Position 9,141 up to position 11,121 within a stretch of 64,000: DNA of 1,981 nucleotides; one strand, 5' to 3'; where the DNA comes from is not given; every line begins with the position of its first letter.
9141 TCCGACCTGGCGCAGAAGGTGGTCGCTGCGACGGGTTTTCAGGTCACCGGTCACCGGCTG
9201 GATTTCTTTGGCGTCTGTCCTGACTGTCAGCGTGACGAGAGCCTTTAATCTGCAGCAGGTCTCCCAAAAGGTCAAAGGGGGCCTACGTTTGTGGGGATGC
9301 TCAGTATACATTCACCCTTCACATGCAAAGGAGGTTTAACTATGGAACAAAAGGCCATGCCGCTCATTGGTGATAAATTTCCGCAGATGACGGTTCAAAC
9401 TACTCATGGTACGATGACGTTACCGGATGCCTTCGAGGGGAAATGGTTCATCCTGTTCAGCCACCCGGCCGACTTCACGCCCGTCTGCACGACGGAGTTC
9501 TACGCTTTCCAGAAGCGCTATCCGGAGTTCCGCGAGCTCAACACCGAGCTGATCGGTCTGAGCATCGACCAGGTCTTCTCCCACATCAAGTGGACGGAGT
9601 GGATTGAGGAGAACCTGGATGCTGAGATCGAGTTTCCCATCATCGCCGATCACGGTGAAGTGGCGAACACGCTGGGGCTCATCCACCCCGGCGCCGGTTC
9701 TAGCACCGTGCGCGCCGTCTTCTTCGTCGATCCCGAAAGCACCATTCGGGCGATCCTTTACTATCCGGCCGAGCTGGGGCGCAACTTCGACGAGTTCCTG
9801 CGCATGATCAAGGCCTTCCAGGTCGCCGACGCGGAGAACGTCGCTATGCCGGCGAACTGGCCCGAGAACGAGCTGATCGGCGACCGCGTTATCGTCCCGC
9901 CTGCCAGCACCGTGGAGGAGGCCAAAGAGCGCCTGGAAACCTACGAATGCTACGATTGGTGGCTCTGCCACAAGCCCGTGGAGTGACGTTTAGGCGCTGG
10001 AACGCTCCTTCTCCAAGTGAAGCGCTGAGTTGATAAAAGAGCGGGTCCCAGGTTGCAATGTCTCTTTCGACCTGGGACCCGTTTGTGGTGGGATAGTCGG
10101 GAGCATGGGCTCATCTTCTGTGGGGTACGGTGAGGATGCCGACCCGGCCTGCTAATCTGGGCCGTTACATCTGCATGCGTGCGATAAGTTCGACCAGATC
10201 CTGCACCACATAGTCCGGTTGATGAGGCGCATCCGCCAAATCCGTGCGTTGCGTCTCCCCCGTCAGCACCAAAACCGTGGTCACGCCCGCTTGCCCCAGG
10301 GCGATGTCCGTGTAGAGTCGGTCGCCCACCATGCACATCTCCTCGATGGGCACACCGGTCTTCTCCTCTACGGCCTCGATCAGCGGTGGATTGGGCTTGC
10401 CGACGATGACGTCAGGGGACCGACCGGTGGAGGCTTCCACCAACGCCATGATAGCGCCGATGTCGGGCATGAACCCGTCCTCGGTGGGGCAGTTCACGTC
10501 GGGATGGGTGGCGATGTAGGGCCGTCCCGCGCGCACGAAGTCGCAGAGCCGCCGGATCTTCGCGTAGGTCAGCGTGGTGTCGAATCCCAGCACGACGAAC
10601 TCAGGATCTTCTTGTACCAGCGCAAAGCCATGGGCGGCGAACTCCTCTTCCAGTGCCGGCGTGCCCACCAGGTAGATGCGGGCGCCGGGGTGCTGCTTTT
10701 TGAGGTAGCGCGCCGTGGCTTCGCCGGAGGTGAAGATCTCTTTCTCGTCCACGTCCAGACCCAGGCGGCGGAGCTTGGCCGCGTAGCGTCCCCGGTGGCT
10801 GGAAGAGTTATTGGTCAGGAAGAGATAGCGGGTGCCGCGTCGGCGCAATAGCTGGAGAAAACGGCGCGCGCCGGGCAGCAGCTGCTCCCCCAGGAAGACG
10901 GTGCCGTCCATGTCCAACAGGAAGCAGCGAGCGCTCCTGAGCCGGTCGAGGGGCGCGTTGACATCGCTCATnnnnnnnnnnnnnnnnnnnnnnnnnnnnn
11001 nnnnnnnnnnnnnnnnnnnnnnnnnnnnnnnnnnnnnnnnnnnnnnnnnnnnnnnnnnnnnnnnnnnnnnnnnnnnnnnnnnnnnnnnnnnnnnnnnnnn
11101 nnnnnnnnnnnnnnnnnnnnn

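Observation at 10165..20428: Nine-gene PTS-linked operon combining GH42, AraA/FucI-like isomerase, ketose-3-epimerase-like TIM barrel, Dak-family kinase and HAD phosphatase: candidate undescribed galactoside/rare-ketose catabolic route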

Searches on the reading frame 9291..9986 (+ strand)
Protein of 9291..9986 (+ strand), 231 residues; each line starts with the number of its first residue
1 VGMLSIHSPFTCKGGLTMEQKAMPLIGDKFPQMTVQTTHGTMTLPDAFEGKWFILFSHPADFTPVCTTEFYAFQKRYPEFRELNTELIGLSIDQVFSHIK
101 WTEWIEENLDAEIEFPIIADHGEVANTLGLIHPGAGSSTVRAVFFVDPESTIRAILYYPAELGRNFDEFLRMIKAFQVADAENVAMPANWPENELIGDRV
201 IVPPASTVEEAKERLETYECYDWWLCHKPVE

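Call 39: search_protein_families(library=pfam, proteins=[window:9291-9986:+], max_evalue=0.0001)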
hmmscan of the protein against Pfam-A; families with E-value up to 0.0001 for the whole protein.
window:9291-9986:+ (231 aa): 3 families
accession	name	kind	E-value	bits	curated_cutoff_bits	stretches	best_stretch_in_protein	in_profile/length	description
PF00578.27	AhpC-TSA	-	5.9e-31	107.4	26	1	26-154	1-123/124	AhpC/TSA family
PF10417.14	1-cysPrx_C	-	4.3e-11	43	21.1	1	175-216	1-39/41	C-terminal domain of 1-Cys peroxiredoxin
PF08534.16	Redoxin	-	1.3e-10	41.7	26.6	1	27-153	3-129/148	Redoxin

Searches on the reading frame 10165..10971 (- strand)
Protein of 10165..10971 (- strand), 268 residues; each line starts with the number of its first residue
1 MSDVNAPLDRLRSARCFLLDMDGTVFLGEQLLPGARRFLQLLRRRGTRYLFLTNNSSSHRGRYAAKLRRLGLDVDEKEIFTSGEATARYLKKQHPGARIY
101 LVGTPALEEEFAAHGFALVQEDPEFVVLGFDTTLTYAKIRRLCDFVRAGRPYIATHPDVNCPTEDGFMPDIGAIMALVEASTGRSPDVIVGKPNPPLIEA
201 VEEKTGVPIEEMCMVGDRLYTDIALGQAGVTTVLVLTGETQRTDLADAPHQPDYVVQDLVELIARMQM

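Call 6: search_protein_families(library=pfam, proteins=[window:10165-10971:-], max_evalue=0.01)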
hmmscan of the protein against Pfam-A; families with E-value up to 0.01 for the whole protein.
window:10165-10971:- (268 aa): 4 families
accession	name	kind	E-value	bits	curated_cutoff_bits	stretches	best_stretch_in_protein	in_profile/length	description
PF13344.12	Hydrolase_6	-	9.1e-32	109.5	27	1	17-116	1-100/101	Haloacid dehalogenase-like hydrolase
PF13242.12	Hydrolase_like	-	3.2e-22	78.6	22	1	190-262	2-75/75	HAD-hyrolase-like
PF00702.32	Hydrolase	-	3.7e-14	54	26.4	1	15-227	2-188/191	haloacid dehalogenase-like hydrolase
PF13419.12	HAD_2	-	0.0018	18.9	23.8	1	187-234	130-177/178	Haloacid dehalogenase-like hydrolase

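Call 7: search_protein_families(library=ncbifam, proteins=[window:10165-10971:-], max_evalue=0.01)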
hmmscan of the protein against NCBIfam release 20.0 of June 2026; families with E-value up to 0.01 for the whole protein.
window:10165-10971:- (268 aa): 24 families
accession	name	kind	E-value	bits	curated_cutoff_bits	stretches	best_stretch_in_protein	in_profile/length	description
TIGR01457.1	HAD-SF-IIA-hyp2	hypoth_equivalog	1.2e-57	195.3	247.65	1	16-261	3-248/249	TIGR01457 family HAD-type hydrolase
NF053752.1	TK1734_fam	exception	3.4e-57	193.6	475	1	17-265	3-258/260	2-phosphoglycolate phosphatase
TIGR01452.1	PGP_euk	subfamily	2.1e-49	168.4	201.95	2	120-260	129-277/279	phosphoglycolate/pyridoxal phosphate family phosphatase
TIGR01460.1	HAD-SF-IIA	subfamily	2.1e-45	155.4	100.15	1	17-238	1-246/246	HAD-IIA family hydrolase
NF007762.0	PRK10444.1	equivalog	9.1e-42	143.3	368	1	17-259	6-244/250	HAD-IIA family hydrolase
TIGR01458.1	HAD-SF-IIA-hyp3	hypoth_equivalog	1.5e-22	80.2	175.95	1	15-263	2-251/257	TIGR01458 family HAD-type hydrolase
TIGR01459.1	HAD-SF-IIA-hyp4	hypoth_equivalog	1.8e-13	50.4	103.75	1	16-237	10-242/242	TIGR01459 family HAD-type hydrolase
TIGR02253.1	CTE7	subfamily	2.5e-12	47.1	169.75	1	187-263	145-221/221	TIGR02253 family HAD-type hydrolase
TIGR01456.1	CECR5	hypoth_equivalog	4.5e-09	35.6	139.25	1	17-122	3-111/321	TIGR01456 family HAD-type hydrolase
TIGR01668.1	YqeG_hyp_ppase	hypoth_equivalog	1.8e-08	34.1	89.1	1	192-237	91-137/170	YqeG family HAD IIIA-type phosphatase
TIGR01662.1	HAD-SF-IIIA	subfamily_domain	1.8e-07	31.3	44.6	1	190-237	91-140/141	HAD-IIIA family hydrolase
NF006506.0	PRK08942.1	equivalog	3.1e-07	30.1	178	1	192-266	103-177/182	D-glycero-beta-D-manno-heptose 1,7-bisphosphate 7-phosphatase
TIGR01454.1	AHBA_synth_RP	hypoth_equivalog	7.4e-07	29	246.65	1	177-264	117-201/205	AHBA synthesis associated protein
TIGR03351.1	PhnX-like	hypoth_equivalog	2.9e-06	27.4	218.9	1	185-263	138-216/220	phosphonatase-like hydrolase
TIGR02254.1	YjjG_YfnB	equivalog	6.8e-06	25.7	159.9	0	185-263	145-220/223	YjjG family noncanonical pyrimidine nucleotidase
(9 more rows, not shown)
